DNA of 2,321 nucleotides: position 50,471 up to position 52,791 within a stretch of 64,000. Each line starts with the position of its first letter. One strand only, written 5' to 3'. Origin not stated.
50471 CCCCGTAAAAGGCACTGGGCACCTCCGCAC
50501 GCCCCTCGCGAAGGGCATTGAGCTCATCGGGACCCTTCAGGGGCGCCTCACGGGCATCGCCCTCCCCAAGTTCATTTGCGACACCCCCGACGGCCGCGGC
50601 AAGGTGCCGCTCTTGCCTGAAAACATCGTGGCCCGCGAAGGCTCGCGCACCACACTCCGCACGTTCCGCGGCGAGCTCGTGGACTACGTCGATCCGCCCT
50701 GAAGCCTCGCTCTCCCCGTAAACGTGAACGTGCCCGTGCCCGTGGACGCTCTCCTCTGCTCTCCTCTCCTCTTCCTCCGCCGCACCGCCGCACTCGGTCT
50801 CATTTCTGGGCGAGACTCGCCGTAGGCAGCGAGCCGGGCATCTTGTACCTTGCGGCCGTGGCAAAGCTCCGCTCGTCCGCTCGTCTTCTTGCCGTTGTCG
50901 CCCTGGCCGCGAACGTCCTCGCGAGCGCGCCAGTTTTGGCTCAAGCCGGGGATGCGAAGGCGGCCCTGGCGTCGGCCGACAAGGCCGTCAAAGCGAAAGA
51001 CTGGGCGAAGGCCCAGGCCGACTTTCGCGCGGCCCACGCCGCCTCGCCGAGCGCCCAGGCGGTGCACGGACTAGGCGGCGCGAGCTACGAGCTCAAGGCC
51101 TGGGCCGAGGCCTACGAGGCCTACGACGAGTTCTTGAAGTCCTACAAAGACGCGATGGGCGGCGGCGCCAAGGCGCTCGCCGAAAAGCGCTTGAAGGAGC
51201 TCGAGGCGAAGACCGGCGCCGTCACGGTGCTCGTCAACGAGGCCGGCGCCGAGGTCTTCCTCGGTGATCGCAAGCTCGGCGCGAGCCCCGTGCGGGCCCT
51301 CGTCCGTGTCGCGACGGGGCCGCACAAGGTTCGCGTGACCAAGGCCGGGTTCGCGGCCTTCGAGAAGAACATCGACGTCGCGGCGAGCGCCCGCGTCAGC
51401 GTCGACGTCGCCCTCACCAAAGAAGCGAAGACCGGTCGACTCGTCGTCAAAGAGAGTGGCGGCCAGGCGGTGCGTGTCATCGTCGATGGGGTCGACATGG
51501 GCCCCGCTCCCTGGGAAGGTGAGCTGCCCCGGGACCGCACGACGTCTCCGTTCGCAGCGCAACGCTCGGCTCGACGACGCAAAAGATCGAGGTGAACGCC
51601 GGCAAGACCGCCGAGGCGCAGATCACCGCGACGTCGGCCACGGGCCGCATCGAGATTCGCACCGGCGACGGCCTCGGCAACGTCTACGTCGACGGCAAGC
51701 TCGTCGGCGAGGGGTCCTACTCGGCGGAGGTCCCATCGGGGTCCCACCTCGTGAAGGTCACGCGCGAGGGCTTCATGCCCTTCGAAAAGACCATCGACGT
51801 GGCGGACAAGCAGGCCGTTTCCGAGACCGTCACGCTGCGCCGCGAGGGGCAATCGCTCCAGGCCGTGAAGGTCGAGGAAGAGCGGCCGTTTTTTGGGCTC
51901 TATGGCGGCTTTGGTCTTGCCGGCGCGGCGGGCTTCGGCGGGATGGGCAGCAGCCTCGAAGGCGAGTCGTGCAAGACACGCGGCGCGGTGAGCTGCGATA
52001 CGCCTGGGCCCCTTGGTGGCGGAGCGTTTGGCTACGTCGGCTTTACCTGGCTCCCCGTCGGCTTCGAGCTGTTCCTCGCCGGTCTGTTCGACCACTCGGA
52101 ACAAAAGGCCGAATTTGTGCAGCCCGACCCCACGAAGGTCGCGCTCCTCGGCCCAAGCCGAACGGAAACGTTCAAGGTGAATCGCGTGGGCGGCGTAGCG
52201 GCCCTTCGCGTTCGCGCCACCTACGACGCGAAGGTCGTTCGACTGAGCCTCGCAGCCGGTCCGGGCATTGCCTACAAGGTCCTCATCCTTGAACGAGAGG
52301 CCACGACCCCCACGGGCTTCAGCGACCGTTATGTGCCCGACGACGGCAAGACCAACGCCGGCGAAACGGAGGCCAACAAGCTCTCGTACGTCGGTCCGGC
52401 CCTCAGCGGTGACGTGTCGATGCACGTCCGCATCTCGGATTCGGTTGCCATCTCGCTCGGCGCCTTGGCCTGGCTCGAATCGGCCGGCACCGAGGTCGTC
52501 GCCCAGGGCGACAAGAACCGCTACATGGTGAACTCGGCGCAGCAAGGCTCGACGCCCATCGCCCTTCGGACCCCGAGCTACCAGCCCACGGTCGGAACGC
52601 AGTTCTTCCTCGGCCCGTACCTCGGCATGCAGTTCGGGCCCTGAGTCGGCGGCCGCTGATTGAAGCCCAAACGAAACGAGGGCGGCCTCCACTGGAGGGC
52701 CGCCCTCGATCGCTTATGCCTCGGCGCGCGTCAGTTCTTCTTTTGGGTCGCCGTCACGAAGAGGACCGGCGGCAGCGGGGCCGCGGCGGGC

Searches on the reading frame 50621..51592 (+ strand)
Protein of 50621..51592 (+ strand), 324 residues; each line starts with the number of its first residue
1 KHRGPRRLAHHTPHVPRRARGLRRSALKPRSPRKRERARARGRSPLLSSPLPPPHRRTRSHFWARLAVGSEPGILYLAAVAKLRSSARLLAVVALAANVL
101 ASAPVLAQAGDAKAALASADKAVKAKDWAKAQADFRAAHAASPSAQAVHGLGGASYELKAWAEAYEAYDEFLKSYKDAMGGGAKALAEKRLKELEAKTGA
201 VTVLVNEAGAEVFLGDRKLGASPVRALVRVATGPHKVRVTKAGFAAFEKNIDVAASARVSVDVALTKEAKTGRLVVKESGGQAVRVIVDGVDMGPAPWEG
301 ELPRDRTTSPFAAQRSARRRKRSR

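Call 18: search_protein_families(library=pfam, proteins=[window:50621-51592:+], max_evalue=0.001)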
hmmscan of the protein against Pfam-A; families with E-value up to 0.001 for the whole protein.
window:50621-51592:+ (324 aa): 1 family
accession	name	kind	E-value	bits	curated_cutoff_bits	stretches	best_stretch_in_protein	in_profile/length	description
PF08308.17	PEGA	-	4.5e-12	46.1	20.8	1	199-268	2-70/71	PEGA domain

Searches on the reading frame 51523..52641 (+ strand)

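Call 18: search_protein_families(library=pfam, proteins=[window:51523-52641:+], max_evalue=0.001)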
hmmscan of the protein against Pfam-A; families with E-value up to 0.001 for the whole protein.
window:51523-52641:+ (373 aa): 2 families
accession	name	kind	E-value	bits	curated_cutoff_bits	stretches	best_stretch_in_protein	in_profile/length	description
PF08308.17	PEGA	-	1.7e-11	44.3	20.8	1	52-107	13-69/71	PEGA domain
PF13620.12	CarboxypepD_reg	-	1.8e-06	28.6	32.3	0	63-106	37-82/82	Carboxypeptidase regulatory-like domain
